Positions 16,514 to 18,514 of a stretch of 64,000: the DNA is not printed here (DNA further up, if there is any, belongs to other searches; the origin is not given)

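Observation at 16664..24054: Arn-pathway-like logic without the aminotransferase predicts a polyprenyl-P-pentose donor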

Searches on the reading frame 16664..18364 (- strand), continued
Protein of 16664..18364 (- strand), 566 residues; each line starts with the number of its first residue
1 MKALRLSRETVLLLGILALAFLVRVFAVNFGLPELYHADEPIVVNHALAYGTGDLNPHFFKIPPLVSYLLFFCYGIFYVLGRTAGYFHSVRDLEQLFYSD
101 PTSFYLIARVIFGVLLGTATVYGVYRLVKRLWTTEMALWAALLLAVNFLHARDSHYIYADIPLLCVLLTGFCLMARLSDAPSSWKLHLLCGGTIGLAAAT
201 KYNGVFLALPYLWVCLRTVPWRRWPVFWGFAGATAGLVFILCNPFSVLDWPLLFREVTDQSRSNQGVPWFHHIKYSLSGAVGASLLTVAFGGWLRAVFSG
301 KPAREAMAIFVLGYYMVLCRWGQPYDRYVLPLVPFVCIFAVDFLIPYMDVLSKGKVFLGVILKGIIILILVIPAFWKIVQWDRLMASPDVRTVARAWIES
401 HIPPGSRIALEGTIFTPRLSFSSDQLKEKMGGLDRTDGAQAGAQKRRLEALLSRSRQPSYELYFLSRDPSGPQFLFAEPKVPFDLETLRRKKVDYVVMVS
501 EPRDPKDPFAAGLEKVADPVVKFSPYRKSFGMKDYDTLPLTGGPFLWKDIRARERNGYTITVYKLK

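Call 15: search_protein_families(library=ncbifam, proteins=[L020:2075-3448:+, L020:3449-4399:+, L020:5349-6353:+, L020:6350-7276:+, L020:9668-10597:+], max_evalue=1e-8)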
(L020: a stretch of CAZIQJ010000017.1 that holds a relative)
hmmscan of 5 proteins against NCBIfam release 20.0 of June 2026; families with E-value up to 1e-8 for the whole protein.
L020:2075-3448:+ (457 aa): 6 families
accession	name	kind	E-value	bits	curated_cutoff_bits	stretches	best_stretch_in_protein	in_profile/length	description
TIGR03026.1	NDP-sugDHase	subfamily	1.1e-133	446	189.8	1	38-444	2-413/413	nucleotide sugar dehydrogenase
NF040825.1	UDPMaNacDH_Arch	equivalog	3.8e-81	273.1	750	1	38-429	2-379/418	UDP-N-acetyl-D-mannosamine dehydrogenase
NF008286.0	PRK11064.1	equivalog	2.1e-74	250.6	459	1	37-442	4-415/420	UDP-N-acetyl-D-mannosamine dehydrogenase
NF011729.0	PRK15182.1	equivalog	5.3e-70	236.3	592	1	37-427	7-391/425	Vi polysaccharide biosynthesis UDP-N-acetylglucosamine C-6 dehydrogenase TviB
NF041297.1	UDPGDh_AglM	equivalog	1.4e-50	172.5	670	1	38-428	2-396/429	UDP-glucose 6-dehydrogenase AglM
NF047673.2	TeichurnBiosyTuaD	equivalog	3.5e-39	135.2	700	1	38-447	3-415/439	UDP-glucose 6-dehydrogenase TuaD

L020:3449-4399:+ (316 aa): 23 families
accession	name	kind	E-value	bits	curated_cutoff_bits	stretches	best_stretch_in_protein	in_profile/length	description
NF011728.1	PRK15181.1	equivalog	6.8e-62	209.5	760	1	7-312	18-339/348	Vi polysaccharide biosynthesis UDP-N-acetylglucosaminuronic acid C-4 epimerase TviC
TIGR01179.1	galE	equivalog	1e-56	192.2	262.3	1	8-298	3-312/332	UDP-glucose 4-epimerase GalE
TIGR04180.1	EDH_00030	hypoth_equivalog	2.1e-52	178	475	1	8-296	2-295/297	NAD-dependent 4,6-dehydratase LegB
TIGR01181.1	dTDP_gluc_dehyt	equivalog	3.5e-48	164.3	365.1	1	7-314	2-315/321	dTDP-glucose 4,6-dehydratase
NF007956.0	PRK10675.1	subfamily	6.5e-40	137.3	394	2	7-178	3-183/338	UDP-glucose 4-epimerase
TIGR02197.1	heptose_epim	equivalog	1.8e-36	125.9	274.6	1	8-308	2-311/316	ADP-glyceromanno-heptose 6-epimerase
TIGR03466.1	HpnA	hypoth_equivalog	7.8e-32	110.4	367.65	1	7-267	3-253/327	hopanoid-associated sugar epimerase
NF007490.0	PRK10084.1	subfamily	1.1e-30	106.8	649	1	8-313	4-337/361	dTDP-glucose 4,6-dehydratase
NF007582.0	PRK10217.1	equivalog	3.6e-29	102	698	1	7-312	4-333/355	dTDP-glucose 4,6-dehydratase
NF042422.1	oxyalk_red_OleD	equivalog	3.8e-24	85.7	580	1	8-299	4-289/329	2-alkyl-3-oxoalkanoate reductase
NF008360.0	PRK11150.1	equivalog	1.1e-19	70.8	452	1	8-255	3-249/310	ADP-glyceromanno-heptose 6-epimerase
NF052578.1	StrlDmthSdmBMthl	equivalog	1.8e-19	70.7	600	1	7-272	3-257/328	sterol demethylase protein SdmB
TIGR01472.1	gmd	equivalog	5.6e-19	68.5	415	1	6-180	2-190/342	GDP-mannose 4,6-dehydratase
NF042423.1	oxyalk_red_Shew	equivalog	6.8e-19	68.1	580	1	5-274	9-271/331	2-alkyl-3-oxoalkanoate reductase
NF047922.1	GDPFucSynFcl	equivalog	7.1e-18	65.1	500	1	8-314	6-305/308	GDP-L-fucose synthase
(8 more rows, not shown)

L020:5349-6353:+ (334 aa): 5 families
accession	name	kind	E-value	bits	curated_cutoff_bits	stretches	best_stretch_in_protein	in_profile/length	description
TIGR01472.1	gmd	equivalog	1e-128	429.4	415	1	6-319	2-341/342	GDP-mannose 4,6-dehydratase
TIGR04180.1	EDH_00030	hypoth_equivalog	2.4e-27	95.8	475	1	8-303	2-296/297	NAD-dependent 4,6-dehydratase LegB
TIGR01181.1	dTDP_gluc_dehyt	equivalog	3.4e-25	88.8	365.1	1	8-314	3-309/321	dTDP-glucose 4,6-dehydratase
TIGR01179.1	galE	equivalog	3e-20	72.3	262.3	1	8-172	3-168/332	UDP-glucose 4-epimerase GalE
TIGR02622.1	CDP_4_6_dhtase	equivalog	4.5e-20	72.1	278.45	1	3-167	3-171/352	CDP-glucose 4,6-dehydratase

L020:6350-7276:+ (308 aa): 16 families
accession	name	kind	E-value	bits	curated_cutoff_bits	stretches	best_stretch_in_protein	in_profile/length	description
TIGR01181.1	dTDP_gluc_dehyt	equivalog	2.4e-31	109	365.1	1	2-303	2-309/321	dTDP-glucose 4,6-dehydratase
TIGR04180.1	EDH_00030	hypoth_equivalog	2.9e-23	82.4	475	1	2-289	1-293/297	NAD-dependent 4,6-dehydratase LegB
TIGR01179.1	galE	equivalog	4.2e-21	75.1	262.3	1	1-175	1-181/332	UDP-glucose 4-epimerase GalE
TIGR01472.1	gmd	equivalog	1.5e-15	57.3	415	1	47-247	62-260/342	GDP-mannose 4,6-dehydratase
TIGR02197.1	heptose_epim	equivalog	2.1e-15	56.7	274.6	1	2-244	1-249/316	ADP-glyceromanno-heptose 6-epimerase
TIGR02622.1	CDP_4_6_dhtase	equivalog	2.9e-15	56.3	278.45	1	2-172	7-193/352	CDP-glucose 4,6-dehydratase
NF007582.0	PRK10217.1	equivalog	4.5e-15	55.6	698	1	2-298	4-324/355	dTDP-glucose 4,6-dehydratase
TIGR03466.1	HpnA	hypoth_equivalog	1.2e-14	54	367.65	1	2-175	3-175/327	hopanoid-associated sugar epimerase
NF047922.1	GDPFucSynFcl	equivalog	1.1e-13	51.4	500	1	2-305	5-301/308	GDP-L-fucose synthase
TIGR01746.1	Thioester-redct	subfamily_domain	3.5e-13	49.5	213.35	0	87-251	110-277/371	thioester reductase domain-containing protein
NF043036.1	ErythonDh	equivalog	9.6e-13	48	325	1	2-178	3-187/321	D-erythronate dehydrogenase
NF007490.0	PRK10084.1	subfamily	1.7e-11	43.7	649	1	2-300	3-329/361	dTDP-glucose 4,6-dehydratase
TIGR01214.1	rmlD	equivalog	3e-11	43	224.05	1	2-189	2-167/285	dTDP-4-dehydrorhamnose reductase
NF042422.1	oxyalk_red_OleD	equivalog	4.4e-11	42.7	580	1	2-251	3-246/329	2-alkyl-3-oxoalkanoate reductase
NF011728.1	PRK15181.1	equivalog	8.8e-11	41.4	760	1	66-247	94-274/348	Vi polysaccharide biosynthesis UDP-N-acetylglucosaminuronic acid C-4 epimerase TviC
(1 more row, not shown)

L020:9668-10597:+ (309 aa): 13 families
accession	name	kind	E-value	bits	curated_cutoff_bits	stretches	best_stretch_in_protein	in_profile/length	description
TIGR04182.1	glyco_TIGR04182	equivalog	5.2e-35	121.2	325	1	27-307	2-287/293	S-layer glycoprotein N-glycosyltransferase AglJ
NF041391.1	DPhHxTase_Halo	equivalog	1.8e-29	102.3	375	1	33-244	3-209/213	dolichyl-phosphate hexose transferase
NF007986.1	PRK10714.1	equivalog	3.3e-18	65.8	529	1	27-281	8-266/316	undecaprenyl-phosphate 4-deoxy-4-formamido-L-arabinose transferase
NF058614.1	PPMAGASynPpgS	equivalog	2.7e-16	59.7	370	1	27-215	2-193/226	polyprenyl-phospho-N-acetylgalactosaminyl synthase PpgS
NF047588.1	GlcsyltransPgfSStrep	equivalog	3.4e-16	59.3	500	1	27-291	3-267/308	glycosyltransferase PgfS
NF010496.0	PRK13915.1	equivalog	8.8e-16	57.8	262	1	26-113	32-126/307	glucosyl-3-phosphoglycerate synthase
TIGR03965.1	mycofact_glyco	equivalog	4.9e-13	48.8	280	1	20-130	69-181/467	mycofactocin biosynthesis glycosyltransferase MftF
TIGR04283.1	glyco_like_mftF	equivalog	1.2e-12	47.9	182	1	28-124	2-93/221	TIGR04283 family arsenosugar biosynthesis glycosyltransferase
NF047683.1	TeichurnBiosyTuaG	equivalog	1.2e-11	44.7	400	1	22-127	3-110/252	teichuronic acid biosynthesis protein TuaG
TIGR03937.1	PgaC_IcaA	equivalog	6e-11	41.9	422.3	1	19-128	39-150/407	poly-beta-1,6-N-acetyl-D-glucosamine synthase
NF038302.1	EPS_HpsE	equivalog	5.4e-10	38.7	300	1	27-118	3-101/307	hormogonium polysaccharide biosynthesis glycosyltransferase HpsE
NF041875.1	EPS_EpsD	equivalog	1e-09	38.3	370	1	27-115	1-91/325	exopolysaccharide biosynthesis glycosyltransferase EpsD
NF007482.0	PRK10073.1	equivalog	3.9e-09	36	423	1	21-125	2-107/334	glycosyltransferase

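Call 16: find_encoding_contigs(protein=P0001, flank=10000, max_places=3)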
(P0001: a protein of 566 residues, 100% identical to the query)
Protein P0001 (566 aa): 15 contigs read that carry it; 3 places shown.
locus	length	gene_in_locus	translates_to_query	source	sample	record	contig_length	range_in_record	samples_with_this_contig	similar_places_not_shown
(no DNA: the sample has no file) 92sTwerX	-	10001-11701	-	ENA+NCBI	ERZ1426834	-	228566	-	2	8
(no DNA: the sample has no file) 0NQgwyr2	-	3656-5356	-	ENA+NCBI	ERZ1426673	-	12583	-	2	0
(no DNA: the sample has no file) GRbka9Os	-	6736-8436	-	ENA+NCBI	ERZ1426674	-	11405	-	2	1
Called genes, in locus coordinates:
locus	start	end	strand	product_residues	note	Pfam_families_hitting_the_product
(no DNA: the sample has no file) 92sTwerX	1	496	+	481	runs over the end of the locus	PF01590:GAF, PF13185:GAF_2, PF13492:GAF_3, PF00990:GGDEF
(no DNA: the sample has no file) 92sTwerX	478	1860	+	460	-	PF00990:GGDEF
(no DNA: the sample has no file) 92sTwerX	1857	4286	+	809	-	PF04453:LptD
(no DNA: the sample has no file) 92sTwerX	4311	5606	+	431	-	PF03721:UDPG_MGDP_dh_N, PF00984:UDPG_MGDP_dh, PF03720:UDPG_MGDP_dh_C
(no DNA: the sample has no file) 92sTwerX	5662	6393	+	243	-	PF00483:NTP_transferase, PF12804:NTP_transf_3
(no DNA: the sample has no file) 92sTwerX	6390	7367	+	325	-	PF01073:3Beta_HSD, PF01370:Epimerase, PF02719:Polysacc_synt_2, PF04321:RmlD_sub_bind, PF07993:NAD_binding_4, PF13460:NAD_binding_10 (weak), PF16363:GDP_Man_Dehyd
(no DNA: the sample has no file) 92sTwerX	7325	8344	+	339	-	PF04321:RmlD_sub_bind, PF01073:3Beta_HSD, PF01370:Epimerase, PF16363:GDP_Man_Dehyd, PF02719:Polysacc_synt_2, PF07993:NAD_binding_4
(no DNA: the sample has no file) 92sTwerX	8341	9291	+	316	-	PF01073:3Beta_HSD, PF01370:Epimerase, PF02719:Polysacc_synt_2 (faint), PF04321:RmlD_sub_bind (weak), PF07993:NAD_binding_4 (faint), PF16363:GDP_Man_Dehyd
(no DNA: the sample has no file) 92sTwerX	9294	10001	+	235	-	PF00535:Glycos_transf_2, PF13641:Glyco_tranf_2_3 (weak)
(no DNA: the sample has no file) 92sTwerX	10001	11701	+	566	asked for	PF02366:PMT, PF13231:PMT_2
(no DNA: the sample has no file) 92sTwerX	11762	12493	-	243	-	PF00535:Glycos_transf_2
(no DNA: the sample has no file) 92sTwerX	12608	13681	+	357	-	PF13472:Lipase_GDSL_2 (weak)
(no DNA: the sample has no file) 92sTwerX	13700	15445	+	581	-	PF13231:PMT_2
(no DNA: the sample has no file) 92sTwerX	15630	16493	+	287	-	PF00535:Glycos_transf_2, PF13641:Glyco_tranf_2_3 (weak)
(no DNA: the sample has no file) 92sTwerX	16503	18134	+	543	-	-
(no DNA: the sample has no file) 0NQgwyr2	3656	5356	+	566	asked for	PF02366:PMT, PF13231:PMT_2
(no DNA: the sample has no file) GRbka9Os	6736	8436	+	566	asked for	PF02366:PMT, PF13231:PMT_2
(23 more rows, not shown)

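Call 43: predict_structure(alignment_id=A2)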
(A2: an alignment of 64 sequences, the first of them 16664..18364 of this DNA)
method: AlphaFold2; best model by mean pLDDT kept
length: 566 residues; sequences in the alignment: 64
mean_pLDDT: 89.9   pTM: 0.90
mean pLDDT of the five models: 89.9, 89.5, 89.2, 87.9, 87.6
residues with pLDDT >= 90: 389; 70-90: 130; 50-70: 45; < 50: 2
segments of 3 or more residues with pLDDT < 50: none
pLDDT, mean of each block of 10 residues (from residue 1): 75 97 90 72 82 62 84 95 95 89 92 95 98 97 91 71 96 98 98 97 95 98 98 97 87 86 87 92 95 98 98 96 87 97 96 94 95 93 90 95 97 89 94 74 87 87 93 85 96 95 72 94 85 62 80 90 96
secondary structure, 60 per line:
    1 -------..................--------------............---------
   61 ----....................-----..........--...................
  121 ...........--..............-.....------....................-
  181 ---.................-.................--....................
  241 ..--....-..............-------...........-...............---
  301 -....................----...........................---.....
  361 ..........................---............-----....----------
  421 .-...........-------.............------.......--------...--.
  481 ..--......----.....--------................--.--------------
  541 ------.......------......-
elements in order: H8-25 H40-51 H65-84 H90-99 H102-131 H134-147 H149-153 H160-179 H184-200 H202-218 H221-242 H245-248 H250-263 H271-281 H283-297 H302-321 H326-352 H356-386 H390-401 E407-410 H423-433 H441-453 E460-466 E480-482 H485-490 E495-499 H508-516 E517-523 H547-552 E560-565
